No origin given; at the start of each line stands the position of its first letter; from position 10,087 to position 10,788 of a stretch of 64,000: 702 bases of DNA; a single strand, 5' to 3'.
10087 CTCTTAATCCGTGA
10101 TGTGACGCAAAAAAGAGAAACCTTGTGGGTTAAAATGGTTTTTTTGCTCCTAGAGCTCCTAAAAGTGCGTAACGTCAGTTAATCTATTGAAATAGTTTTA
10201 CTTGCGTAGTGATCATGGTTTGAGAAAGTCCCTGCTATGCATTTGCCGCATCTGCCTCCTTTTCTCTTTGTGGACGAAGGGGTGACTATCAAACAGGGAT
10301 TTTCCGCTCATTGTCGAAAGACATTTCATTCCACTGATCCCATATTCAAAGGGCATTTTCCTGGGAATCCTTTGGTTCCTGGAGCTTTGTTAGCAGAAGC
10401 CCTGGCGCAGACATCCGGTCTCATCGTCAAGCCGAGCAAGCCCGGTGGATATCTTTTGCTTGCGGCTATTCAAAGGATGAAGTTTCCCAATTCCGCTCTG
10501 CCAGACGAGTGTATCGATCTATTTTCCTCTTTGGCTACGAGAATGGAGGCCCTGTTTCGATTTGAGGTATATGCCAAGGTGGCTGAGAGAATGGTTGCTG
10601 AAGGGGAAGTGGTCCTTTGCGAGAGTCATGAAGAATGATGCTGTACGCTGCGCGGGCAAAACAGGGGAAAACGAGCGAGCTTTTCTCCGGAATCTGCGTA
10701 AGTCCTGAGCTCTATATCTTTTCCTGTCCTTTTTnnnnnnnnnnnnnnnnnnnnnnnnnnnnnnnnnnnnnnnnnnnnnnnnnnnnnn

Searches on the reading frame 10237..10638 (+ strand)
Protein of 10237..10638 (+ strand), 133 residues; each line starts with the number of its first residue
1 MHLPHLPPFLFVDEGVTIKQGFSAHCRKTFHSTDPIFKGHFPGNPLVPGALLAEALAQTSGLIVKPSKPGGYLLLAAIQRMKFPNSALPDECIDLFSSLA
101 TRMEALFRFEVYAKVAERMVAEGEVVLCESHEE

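Call 66: search_protein_families(library=ncbifam, proteins=[window:10237-10638:+], max_evalue=0.00001)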
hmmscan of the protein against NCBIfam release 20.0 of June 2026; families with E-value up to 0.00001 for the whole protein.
window:10237-10638:+ (133 aa): 3 families
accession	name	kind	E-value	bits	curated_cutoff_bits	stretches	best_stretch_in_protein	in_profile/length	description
NF000582.1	PRK00006.1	equivalog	3.9e-24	85.2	113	1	2-126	8-134/137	3-hydroxyacyl-ACP dehydratase FabZ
TIGR01750.1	fabZ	equivalog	1e-21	77.3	155.15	1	3-126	10-138/141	3-hydroxyacyl-ACP dehydratase FabZ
NF009667.0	PRK13188.1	equivalog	3.2e-18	65.7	465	1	3-126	330-456/464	bifunctional UDP-3-O-[3-hydroxymyristoyl] N-acetylglucosamine deacetylase/3-hydroxyacyl-ACP dehydratase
